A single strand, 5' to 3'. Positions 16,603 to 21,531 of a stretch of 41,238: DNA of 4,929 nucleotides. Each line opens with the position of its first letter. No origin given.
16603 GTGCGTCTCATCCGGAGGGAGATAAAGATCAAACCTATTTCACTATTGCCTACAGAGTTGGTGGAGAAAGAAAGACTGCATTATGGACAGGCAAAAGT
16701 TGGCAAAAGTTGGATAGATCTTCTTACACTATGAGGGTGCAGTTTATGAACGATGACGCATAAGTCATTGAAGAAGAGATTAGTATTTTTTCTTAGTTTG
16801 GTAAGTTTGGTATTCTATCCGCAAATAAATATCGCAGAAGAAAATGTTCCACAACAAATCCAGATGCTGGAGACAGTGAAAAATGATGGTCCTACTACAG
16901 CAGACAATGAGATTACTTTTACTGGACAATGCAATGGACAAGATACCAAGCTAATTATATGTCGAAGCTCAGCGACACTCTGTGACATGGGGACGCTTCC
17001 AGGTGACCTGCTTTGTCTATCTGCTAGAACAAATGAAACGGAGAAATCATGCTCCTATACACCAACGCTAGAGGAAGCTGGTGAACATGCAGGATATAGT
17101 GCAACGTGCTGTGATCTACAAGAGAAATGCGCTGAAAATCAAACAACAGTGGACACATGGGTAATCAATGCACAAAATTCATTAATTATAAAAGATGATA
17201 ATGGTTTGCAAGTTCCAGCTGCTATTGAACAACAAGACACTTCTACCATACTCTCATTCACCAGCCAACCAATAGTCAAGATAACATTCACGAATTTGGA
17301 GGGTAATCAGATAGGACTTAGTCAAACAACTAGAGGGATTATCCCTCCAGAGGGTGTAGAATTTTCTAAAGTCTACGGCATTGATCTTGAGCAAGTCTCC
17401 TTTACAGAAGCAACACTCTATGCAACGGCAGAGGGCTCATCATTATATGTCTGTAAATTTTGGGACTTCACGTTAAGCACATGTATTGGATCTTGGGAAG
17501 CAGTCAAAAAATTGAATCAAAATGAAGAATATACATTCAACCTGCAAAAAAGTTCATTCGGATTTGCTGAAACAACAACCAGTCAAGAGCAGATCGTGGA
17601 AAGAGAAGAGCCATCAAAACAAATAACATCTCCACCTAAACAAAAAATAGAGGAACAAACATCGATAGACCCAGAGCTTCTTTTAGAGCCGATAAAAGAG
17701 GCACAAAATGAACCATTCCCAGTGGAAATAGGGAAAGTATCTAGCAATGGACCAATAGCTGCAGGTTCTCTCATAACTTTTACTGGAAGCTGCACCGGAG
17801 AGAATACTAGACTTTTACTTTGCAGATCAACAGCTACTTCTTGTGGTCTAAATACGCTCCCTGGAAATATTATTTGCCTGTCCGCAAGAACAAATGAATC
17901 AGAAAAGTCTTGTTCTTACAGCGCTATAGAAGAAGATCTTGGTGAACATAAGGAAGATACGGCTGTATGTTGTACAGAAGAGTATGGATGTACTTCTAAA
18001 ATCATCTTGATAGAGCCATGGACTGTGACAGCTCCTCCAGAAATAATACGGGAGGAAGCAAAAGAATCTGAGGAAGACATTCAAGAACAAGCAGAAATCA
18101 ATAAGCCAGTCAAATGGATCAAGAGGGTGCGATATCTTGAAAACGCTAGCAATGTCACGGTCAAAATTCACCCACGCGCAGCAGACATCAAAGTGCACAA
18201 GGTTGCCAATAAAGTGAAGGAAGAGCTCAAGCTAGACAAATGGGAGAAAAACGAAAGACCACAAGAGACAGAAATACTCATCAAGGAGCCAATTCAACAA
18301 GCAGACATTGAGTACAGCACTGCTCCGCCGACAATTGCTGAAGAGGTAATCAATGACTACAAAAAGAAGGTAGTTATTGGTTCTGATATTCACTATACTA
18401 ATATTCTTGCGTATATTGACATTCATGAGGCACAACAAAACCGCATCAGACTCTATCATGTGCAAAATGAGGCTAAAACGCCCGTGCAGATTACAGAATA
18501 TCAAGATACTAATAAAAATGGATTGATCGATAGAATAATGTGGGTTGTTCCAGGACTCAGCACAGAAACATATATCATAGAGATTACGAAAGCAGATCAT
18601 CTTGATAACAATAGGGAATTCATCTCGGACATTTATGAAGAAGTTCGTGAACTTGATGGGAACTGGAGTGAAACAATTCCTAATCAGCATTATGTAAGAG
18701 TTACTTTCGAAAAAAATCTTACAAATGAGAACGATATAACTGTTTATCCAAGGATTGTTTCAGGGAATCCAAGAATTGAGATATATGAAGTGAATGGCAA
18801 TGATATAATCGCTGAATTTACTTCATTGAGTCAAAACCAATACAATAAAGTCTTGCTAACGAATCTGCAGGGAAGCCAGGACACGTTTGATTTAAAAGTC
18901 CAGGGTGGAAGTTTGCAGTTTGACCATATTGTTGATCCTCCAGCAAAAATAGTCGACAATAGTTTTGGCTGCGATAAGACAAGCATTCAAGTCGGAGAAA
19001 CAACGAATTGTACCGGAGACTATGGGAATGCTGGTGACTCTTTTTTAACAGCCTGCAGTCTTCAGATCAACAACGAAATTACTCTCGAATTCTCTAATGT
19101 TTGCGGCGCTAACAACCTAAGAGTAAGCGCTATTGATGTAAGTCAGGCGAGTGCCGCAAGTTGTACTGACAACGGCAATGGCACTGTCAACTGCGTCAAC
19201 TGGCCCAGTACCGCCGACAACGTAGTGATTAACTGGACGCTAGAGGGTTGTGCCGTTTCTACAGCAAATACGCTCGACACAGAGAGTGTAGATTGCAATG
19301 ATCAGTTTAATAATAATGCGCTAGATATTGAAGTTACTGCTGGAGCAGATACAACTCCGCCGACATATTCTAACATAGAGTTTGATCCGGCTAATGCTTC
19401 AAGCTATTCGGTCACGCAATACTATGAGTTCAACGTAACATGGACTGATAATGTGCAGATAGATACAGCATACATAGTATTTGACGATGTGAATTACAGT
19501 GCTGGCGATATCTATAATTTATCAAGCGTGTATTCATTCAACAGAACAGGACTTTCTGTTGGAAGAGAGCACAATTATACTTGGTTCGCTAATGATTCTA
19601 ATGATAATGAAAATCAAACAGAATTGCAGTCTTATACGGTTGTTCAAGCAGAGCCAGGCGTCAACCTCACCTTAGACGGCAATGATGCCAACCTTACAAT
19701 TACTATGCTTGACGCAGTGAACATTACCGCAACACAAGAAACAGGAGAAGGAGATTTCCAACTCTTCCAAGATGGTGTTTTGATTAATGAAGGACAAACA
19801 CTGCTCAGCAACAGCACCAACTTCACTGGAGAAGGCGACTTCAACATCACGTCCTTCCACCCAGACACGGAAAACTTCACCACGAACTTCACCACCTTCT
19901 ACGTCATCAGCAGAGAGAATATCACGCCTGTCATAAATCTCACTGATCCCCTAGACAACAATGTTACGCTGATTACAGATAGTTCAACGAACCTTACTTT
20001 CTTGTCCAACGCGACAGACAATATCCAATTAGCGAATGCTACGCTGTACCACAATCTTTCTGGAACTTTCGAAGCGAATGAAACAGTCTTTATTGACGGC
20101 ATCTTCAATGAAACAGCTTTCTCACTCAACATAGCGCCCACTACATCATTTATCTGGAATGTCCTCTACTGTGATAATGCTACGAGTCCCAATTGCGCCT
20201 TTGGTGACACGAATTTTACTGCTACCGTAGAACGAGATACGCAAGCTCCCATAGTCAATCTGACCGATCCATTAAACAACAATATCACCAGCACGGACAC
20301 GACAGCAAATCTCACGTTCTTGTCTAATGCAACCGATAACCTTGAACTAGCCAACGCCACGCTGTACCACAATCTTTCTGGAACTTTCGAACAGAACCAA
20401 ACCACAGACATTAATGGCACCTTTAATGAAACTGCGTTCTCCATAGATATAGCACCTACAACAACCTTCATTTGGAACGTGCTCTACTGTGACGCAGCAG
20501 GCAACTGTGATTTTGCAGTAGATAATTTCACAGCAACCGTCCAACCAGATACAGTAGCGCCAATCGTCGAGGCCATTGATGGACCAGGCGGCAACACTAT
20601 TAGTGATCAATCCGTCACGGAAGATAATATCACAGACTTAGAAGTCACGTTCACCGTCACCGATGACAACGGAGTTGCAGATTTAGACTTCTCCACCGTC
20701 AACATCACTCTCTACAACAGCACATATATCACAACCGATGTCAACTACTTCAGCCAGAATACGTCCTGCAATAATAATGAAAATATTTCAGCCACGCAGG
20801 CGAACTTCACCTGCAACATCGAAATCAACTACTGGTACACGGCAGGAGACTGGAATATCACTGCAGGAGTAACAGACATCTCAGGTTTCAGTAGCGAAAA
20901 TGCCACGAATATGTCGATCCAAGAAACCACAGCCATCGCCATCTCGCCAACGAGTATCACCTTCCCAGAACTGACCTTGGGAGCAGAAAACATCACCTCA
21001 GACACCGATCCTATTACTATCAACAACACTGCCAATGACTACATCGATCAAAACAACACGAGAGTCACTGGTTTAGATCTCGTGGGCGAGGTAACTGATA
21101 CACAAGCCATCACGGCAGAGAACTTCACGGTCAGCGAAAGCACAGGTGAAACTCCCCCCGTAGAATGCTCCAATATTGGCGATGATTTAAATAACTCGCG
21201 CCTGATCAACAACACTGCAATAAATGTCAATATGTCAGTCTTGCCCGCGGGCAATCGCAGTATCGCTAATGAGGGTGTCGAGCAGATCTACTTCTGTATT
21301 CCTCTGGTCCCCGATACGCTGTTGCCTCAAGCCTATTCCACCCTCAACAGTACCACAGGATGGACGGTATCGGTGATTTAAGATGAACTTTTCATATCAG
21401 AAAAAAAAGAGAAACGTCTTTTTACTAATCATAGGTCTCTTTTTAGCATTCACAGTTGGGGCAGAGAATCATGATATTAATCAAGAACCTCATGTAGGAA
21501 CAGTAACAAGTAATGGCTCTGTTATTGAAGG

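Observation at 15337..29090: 14-kb locus: regulator plus membrane partner plus two 1500-aa paralogous hyper-glycosylatable secreted proteins plus a C-domain-only paralog plus two anchored proteins; candidate host-attachment apparatus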

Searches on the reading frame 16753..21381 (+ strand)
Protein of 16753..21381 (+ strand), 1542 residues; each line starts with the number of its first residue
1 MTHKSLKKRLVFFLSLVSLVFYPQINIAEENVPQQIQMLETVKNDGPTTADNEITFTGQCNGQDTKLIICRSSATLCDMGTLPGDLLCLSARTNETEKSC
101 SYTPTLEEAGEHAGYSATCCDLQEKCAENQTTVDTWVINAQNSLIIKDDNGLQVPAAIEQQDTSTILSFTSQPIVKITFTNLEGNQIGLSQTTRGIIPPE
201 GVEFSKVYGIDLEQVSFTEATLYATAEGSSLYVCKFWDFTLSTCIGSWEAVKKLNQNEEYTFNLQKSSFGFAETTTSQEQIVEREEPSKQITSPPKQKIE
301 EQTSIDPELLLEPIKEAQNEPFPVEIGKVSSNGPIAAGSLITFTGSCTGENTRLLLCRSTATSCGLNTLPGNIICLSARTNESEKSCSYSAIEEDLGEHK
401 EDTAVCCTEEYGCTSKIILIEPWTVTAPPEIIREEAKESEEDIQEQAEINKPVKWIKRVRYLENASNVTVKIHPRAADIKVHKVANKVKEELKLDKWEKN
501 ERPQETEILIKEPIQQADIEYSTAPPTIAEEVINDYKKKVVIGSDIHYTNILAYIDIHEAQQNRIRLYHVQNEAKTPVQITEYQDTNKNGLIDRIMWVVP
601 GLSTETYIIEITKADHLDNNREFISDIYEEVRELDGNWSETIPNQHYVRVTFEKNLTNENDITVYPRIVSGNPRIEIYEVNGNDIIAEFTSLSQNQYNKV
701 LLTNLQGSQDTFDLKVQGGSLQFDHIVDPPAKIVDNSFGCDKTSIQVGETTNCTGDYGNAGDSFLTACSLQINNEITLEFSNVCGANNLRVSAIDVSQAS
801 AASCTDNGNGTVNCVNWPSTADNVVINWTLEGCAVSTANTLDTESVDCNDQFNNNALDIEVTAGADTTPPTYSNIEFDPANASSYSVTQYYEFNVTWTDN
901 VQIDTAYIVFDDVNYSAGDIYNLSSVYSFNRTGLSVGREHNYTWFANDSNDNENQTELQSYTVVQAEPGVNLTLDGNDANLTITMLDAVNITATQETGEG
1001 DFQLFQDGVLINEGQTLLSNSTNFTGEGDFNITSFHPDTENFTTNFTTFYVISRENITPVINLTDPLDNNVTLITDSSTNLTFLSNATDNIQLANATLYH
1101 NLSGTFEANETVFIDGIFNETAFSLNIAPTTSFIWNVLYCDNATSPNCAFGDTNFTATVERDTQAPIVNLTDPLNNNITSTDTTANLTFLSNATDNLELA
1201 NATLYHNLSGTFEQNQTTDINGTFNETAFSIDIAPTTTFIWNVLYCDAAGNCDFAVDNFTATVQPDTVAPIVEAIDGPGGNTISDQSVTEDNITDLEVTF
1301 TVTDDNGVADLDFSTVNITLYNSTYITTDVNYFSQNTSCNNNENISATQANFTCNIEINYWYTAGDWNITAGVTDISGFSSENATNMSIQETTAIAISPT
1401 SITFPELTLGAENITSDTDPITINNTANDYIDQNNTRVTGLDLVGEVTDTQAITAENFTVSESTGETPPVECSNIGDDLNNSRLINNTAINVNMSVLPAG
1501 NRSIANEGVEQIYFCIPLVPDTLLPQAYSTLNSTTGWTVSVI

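Call 4: search_protein_families(library=pfam, proteins=[window:16753-21381:+], max_evalue=0.1)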
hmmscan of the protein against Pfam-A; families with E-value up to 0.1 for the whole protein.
window:16753-21381:+ (1542 aa): 1 family
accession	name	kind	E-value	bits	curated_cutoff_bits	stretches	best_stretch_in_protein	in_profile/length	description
PF08931.15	Caudo_bapla_RBP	-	0.051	14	26.7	0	1212-1244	49-83/101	Lactophage receptor-binding protein C-terminal head domain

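Call 25: search_protein_families(library=ncbifam, proteins=[window:16753-21381:+], max_evalue=0.1)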
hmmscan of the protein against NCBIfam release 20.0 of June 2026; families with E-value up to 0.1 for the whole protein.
window:16753-21381:+ (1542 aa): 0 families

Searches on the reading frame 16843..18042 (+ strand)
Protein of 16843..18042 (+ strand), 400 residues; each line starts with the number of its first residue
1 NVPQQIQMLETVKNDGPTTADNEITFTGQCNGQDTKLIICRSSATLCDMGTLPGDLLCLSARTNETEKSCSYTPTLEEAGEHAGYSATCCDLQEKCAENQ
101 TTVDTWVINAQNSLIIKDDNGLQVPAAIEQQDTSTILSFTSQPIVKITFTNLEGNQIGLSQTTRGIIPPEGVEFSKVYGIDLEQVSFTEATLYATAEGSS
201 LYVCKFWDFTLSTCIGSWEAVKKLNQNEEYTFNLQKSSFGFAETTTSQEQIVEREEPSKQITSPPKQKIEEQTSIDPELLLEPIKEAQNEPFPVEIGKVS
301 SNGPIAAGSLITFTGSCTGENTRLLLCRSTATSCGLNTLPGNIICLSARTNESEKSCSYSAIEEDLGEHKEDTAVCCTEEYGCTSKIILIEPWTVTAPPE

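Call 78: search_solved_structures(query=A7, max_evalue=5)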
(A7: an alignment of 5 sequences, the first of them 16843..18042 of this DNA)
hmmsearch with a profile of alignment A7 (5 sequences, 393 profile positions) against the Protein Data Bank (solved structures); distinct sequences matched with E-value up to 5: 0.

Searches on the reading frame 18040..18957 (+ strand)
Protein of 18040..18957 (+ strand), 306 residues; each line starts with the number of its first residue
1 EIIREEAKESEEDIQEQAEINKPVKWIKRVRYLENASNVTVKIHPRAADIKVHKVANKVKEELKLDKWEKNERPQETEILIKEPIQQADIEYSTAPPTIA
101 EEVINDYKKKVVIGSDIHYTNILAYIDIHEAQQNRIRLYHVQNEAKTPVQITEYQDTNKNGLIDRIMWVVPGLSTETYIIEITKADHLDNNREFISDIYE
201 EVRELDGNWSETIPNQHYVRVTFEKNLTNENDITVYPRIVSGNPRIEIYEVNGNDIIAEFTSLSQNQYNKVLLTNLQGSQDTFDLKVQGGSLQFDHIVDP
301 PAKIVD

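Call 43: find_homologous_proteins(query=window:18040-18957:+)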
Query window:18040-18957:+ (306 aa): 62 proteins with E <= 0.001 among 706 candidates.
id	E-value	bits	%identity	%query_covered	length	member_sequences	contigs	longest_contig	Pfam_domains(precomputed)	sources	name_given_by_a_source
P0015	1.3e-80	289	48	99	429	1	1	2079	-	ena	-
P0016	1.6e-65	240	40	96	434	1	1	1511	-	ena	-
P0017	2.0e-62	229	41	95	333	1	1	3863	-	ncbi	ncbi:MAG: hypothetical protein AABX99_01500, partial [Nanoarchaeota archaeon]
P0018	4.1e-60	222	47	78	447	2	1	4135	-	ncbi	-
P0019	1.5e-59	220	44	91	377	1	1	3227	-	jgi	-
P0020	3.3e-57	212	52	62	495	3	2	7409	-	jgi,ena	-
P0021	6.3e-56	208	55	62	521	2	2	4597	-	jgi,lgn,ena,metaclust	metaclust:\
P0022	7.4e-56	208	51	74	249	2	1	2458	-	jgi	-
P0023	3.1e-53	199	63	47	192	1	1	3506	-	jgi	-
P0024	1.7e-51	193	67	42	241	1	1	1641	-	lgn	-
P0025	2.8e-50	190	69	42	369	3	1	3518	-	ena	-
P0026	3.5e-50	189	59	49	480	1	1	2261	-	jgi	-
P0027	4.5e-50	189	71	41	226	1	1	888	-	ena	-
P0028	4.9e-50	189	67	42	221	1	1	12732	-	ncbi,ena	-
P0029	7.6e-50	188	67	41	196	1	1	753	-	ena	-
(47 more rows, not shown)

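Call 50: predict_structure(alignment_id=A4)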
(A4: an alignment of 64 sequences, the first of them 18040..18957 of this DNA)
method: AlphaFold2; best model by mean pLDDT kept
length: 306 residues; sequences in the alignment: 64
mean_pLDDT: 93.9   pTM: 0.78
mean pLDDT of the five models: 93.9, 93.8, 93.6, 93.6, 93.4
residues with pLDDT >= 90: 271; 70-90: 24; 50-70: 7; < 50: 4
segments of 3 or more residues with pLDDT < 50: 1-3
pLDDT, mean of each block of 10 residues (from residue 1): 68 97 98 94 96 96 95 93 96 98 93 96 97 93 95 97 97 95 94 93 93 98 92 97 98 96 97 95 97 93 60
secondary structure, 60 per line:
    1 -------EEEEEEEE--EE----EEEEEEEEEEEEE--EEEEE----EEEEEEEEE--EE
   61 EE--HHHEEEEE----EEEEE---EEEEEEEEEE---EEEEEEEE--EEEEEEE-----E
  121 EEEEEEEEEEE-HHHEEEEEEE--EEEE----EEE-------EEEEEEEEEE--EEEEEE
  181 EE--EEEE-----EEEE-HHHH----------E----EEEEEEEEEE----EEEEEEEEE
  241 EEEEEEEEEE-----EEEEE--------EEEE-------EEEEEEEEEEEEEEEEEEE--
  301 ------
elements in order: E8-15 E24-36 E39-43 E48-56 E59-62 E68-72 E77-81 E85-94 E98-105 E108-114 E120-131 E136-142 E145-148 E153-155 E163-172 E175-182 E185-188 E194-197 H199-202 E218-227 E232-250 E256-260 E269-272 E280-298

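Call 52: fold_search(model_id=the predicted structure, library=pdb)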
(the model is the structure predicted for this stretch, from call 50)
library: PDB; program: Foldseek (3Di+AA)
matches with E <= 10: 1439; with E <= 0.001: 9
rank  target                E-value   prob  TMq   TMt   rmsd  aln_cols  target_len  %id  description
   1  9gjs                  2.2e-04  1.00  0.24  0.11   9.2       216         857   13  ERAP1 in complex with 1-[2-(6-bromo-3-oxo-3,4-dihydro-2H-1,4-benzoxazin-4-yl)acetamido]-4,4-difluorocyclohexane-1-carbox (released 2025-01-22)
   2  6t6r                  4.0e-04  1.00  0.23  0.11   9.2       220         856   12  Human endoplasmic reticulum aminopeptidase 1 (ERAP1) in complex with (4aR,5S,6R,8S,8aR)-5-(2-(Furan-3-yl)ethyl)-8-hydrox (released 2020-03-18)
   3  6vls_D                5.1e-04  0.91  0.21  0.08  27.4       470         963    9  Structure of C-terminal fragment of Vip3A toxin (released 2020-07-22)
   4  6v1v_A                5.4e-04  0.92  0.22  0.10  24.9       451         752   10  VIP3B (VIP3B_2160) adapted for crystallization (released 2019-12-18)
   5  6v1v_D                6.2e-04  0.95  0.22  0.11  25.0       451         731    9  VIP3B (VIP3B_2160) adapted for crystallization (released 2019-12-18)
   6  6mgq_B                6.8e-04  1.00  0.26  0.12   8.8       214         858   13  ERAP1 in the open conformation bound to 10mer phosphinic inhibitor DG014 (released 2019-12-18)
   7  4ag4_A                6.8e-04  0.96  0.22  0.20  20.3       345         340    8  Crystal structure of a DDR1-Fab complex (released 2012-04-18)
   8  6v1v_B                7.9e-04  0.90  0.22  0.10  25.6       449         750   10  VIP3B (VIP3B_2160) adapted for crystallization (released 2019-12-18)
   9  9gke                  9.2e-04  1.00  0.23  0.11   9.3       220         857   12  ERAP1 in complex with 1-[2-(2-oxo-5-phenyl-2,3-dihydro-1,3-benzothiazol-3-yl)acetamido]cyclohexane-1-carboxylic acid (released 2025-01-22)
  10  6rqx_A                1.2e-03  1.00  0.25  0.12   9.0       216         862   13  High-resolution crystal structure of ERAP1 in complex with 10mer phosphinic peptide (released 2019-12-18)
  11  7z28_A                1.2e-03  1.00  0.24  0.11   9.2       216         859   13  High-resolution crystal structure of ERAP1 with bound bestatin analogue inhibitor (released 2022-07-27)
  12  9gjn_A                1.6e-03  1.00  0.22  0.11   9.0       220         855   12  ERAP1 in complex with 1-[2-(3-oxo-3,4-dihydro-2H-1,4-benzothiazin-4-yl)acetamido]cyclohexane-1-carboxylic acid (released 2025-01-22)
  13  6vls_A                2.1e-03  0.84  0.22  0.08  26.8       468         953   10  Structure of C-terminal fragment of Vip3A toxin (released 2020-07-22)
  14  7u1j_C                2.5e-03  0.35  0.13  0.12  27.2       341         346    6  Crystal structure of Pisum sativum convicilin (released 2022-03-30)
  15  6mgq_A                2.7e-03  1.00  0.25  0.11   8.9       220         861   13  ERAP1 in the open conformation bound to 10mer phosphinic inhibitor DG014 (released 2019-12-18)
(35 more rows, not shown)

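Call 83: fold_search(model_id=the predicted structure, library=viral)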
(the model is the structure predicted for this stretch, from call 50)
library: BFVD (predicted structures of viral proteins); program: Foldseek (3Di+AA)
matches with E <= 10: 1189; with E <= 0.001: 4
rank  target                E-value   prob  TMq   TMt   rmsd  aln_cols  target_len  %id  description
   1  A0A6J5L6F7            1.4e-04  0.89  0.17  0.09  20.6       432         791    8  Tail protein I [uncultured Caudovirales phage]
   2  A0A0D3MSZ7            3.5e-04  0.84  0.18  0.06  17.9       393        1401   11  Tail protein [Lactococcus phage WRP3]
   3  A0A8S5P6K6            4.1e-04  0.47  0.12  0.07  20.9       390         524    7  Baseplate wedge protein [Myoviridae sp. ctzzS20]
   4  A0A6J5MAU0            9.3e-04  0.97  0.27  0.10  24.4       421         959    9  Uncharacterized protein [uncultured Caudovirales phage]
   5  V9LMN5                1.2e-03  0.80  0.14  0.12  18.6       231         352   11  Membrane glycoprotein UL119 [Human cytomegalovirus]
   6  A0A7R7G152            1.4e-03  0.66  0.18  0.09  24.4       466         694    8  (no name in the UniProt tables at hand)
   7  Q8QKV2                1.7e-03  0.99  0.23  0.11  17.3       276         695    9  EsV-1-164 [Ectocarpus siliculosus virus 1 (isolate New Zealand/Kaikoura/1988)]
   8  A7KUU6                1.7e-03  0.85  0.19  0.11  28.4       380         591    6  (no name in the UniProt tables at hand)
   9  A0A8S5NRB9            1.7e-03  0.30  0.14  0.05  22.9       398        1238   10  Tail protein [Siphoviridae sp. ctSP74]
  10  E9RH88                1.9e-03  0.51  0.17  0.12  31.2       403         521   11  GP82 [Guinea pig cytomegalovirus (strain 22122)]
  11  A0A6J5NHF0            2.1e-03  0.41  0.14  0.09  62.5       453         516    8  Uncharacterized protein [uncultured Caudovirales phage]
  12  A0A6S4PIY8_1          2.3e-03  0.77  0.20  0.08  18.5       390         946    9  Putative lectin [uncultured phage_MedDCM-OCT-S39-C11]
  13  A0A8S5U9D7            2.3e-03  0.69  0.20  0.08  27.0       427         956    9  Uncharacterized protein [Siphoviridae sp. ct7aK2]
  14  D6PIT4                2.7e-03  0.44  0.16  0.13  18.3       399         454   10  (no name in the UniProt tables at hand)
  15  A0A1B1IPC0            2.8e-03  0.44  0.16  0.06  27.7       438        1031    9  (no name in the UniProt tables at hand)
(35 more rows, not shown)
